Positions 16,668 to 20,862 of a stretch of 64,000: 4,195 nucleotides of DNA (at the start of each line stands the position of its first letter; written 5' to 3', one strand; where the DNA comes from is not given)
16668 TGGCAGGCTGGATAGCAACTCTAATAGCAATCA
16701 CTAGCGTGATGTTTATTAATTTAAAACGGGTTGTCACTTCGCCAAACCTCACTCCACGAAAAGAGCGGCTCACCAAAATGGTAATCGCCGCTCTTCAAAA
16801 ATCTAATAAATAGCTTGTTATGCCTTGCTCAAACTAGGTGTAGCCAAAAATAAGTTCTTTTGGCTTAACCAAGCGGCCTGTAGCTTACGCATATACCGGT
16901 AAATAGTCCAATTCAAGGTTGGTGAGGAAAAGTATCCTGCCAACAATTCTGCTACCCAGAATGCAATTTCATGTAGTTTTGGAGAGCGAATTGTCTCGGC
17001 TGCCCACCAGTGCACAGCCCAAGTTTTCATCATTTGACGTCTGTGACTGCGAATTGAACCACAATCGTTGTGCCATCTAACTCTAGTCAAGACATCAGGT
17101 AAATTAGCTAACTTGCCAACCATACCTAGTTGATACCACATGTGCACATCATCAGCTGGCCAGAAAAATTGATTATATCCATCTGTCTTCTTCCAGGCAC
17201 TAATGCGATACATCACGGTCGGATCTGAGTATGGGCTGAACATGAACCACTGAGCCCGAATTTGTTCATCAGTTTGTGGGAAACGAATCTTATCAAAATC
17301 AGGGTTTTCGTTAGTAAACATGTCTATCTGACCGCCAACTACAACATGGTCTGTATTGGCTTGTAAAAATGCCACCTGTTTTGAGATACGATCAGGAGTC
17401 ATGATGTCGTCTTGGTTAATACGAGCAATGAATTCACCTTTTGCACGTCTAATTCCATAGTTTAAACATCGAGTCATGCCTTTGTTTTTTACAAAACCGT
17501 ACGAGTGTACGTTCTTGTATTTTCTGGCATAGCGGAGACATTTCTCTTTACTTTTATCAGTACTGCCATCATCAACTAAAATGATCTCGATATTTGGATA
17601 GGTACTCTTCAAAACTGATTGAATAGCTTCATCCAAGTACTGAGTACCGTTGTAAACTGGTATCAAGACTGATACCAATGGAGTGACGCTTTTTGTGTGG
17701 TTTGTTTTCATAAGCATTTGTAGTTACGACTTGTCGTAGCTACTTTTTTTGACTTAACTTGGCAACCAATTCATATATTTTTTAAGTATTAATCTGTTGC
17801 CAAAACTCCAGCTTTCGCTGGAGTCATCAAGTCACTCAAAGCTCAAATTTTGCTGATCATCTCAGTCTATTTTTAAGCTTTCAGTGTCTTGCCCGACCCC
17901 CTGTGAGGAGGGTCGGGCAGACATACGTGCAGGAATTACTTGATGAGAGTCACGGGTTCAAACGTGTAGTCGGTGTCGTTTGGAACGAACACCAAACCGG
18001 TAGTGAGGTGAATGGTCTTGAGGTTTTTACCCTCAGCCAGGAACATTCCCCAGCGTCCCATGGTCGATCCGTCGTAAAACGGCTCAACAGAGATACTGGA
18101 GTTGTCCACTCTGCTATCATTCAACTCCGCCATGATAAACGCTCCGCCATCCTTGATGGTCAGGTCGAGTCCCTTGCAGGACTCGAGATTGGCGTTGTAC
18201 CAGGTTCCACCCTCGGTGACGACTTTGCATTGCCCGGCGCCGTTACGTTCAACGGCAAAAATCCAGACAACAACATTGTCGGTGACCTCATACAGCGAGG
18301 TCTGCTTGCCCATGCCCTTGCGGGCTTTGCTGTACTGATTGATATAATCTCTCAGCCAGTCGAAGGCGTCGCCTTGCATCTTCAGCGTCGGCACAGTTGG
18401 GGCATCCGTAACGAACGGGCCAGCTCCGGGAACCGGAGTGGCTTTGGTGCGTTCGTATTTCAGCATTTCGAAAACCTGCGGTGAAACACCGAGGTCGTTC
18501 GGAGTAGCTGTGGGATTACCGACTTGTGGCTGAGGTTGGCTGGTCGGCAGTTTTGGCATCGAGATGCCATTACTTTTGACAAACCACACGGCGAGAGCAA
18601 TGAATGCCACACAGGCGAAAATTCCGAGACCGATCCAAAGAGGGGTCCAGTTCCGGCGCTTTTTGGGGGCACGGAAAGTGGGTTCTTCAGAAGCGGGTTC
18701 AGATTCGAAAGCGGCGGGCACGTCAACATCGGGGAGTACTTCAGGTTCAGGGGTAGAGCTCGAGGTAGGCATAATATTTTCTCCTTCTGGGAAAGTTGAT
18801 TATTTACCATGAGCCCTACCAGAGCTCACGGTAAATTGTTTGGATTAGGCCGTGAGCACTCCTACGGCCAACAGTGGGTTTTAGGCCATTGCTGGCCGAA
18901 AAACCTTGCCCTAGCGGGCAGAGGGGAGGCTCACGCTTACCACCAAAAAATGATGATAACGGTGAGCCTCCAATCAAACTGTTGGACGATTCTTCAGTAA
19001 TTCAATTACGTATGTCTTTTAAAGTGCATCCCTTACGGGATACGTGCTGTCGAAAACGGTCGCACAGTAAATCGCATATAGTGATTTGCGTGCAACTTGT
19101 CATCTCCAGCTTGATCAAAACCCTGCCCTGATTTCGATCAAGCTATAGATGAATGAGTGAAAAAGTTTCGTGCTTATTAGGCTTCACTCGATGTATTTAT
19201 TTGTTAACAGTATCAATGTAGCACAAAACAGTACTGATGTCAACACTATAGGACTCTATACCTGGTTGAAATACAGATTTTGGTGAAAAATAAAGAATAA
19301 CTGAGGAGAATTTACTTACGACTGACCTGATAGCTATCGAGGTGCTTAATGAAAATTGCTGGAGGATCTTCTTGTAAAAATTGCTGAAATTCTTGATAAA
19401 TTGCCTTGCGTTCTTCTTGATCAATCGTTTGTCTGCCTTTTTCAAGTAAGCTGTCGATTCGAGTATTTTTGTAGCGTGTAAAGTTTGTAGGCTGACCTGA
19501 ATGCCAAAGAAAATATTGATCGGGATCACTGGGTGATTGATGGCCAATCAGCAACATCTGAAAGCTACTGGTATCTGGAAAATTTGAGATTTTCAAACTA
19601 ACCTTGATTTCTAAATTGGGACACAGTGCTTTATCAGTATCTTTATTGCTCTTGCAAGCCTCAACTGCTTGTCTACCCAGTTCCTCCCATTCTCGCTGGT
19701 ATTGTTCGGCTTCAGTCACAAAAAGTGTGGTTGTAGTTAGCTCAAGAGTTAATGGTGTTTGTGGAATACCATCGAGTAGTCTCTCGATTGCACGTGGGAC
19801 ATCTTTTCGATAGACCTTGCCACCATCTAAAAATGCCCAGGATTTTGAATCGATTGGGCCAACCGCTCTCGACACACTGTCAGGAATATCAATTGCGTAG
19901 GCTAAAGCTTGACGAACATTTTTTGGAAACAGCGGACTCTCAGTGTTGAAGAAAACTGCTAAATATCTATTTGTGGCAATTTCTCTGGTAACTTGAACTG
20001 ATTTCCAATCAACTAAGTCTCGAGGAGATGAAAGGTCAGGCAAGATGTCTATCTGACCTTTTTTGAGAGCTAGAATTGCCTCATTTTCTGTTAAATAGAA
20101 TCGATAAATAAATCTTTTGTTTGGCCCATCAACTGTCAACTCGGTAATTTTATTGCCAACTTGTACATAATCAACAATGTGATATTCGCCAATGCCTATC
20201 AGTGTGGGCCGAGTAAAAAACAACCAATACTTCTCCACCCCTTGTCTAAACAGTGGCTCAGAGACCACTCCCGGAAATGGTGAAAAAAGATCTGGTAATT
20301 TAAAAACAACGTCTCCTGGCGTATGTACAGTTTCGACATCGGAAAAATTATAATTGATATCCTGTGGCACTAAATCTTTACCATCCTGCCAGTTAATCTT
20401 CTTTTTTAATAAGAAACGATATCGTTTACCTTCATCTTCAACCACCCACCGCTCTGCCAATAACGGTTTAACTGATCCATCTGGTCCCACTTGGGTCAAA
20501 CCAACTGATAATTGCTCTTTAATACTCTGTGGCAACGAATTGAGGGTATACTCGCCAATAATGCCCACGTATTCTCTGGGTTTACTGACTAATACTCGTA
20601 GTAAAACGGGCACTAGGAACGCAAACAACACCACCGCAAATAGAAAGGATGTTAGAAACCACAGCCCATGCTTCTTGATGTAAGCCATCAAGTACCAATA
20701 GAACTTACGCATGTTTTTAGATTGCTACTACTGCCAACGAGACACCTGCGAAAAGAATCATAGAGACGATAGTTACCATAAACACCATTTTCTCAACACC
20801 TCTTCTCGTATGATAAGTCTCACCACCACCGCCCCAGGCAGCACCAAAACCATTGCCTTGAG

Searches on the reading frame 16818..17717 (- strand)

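Call 41: search_protein_families(library=pfam, max_evalue=0.00001, proteins=[window:16818-17717:-])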
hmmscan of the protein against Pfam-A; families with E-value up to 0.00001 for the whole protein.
window:16818-17717:- (299 aa): 3 families
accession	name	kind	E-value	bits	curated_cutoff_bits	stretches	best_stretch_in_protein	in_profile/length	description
PF00535.33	Glycos_transf_2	-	1e-33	117.1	23.3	1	16-149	1-138/168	Glycosyl transferase family 2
PF13641.12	Glyco_tranf_2_3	-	5e-12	46.8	27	1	15-201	3-198/230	Glycosyltransferase like family 2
PF10111.15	Glyco_tranf_2_2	-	9.1e-12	45.5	27.3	1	16-184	1-184/276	Glycosyltransferase like family 2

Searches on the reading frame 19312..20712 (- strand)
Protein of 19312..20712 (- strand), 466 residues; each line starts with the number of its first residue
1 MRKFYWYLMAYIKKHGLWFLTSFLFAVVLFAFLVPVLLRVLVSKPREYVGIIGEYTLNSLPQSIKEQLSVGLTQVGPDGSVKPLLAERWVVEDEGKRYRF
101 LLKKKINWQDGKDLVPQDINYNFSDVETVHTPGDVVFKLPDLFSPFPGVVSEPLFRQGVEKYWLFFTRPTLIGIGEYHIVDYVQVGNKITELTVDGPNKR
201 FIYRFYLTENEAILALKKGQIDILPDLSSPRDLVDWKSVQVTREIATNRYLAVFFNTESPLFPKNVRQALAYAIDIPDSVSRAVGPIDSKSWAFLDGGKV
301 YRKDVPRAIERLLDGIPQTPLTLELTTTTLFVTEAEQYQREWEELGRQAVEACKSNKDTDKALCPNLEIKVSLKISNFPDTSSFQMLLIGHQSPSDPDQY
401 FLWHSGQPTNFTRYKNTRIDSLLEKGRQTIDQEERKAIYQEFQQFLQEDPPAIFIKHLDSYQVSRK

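Call 41: search_protein_families(library=pfam, max_evalue=0.00001, proteins=[window:19312-20712:-])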
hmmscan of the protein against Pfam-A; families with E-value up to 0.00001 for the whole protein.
window:19312-20712:- (466 aa): 1 family
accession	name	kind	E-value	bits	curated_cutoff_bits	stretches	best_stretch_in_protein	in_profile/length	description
PF00496.27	SBP_bac_5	-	1.1e-23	84.4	32.4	1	81-410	2-365/368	Bacterial extracellular solute-binding proteins, family 5 Middle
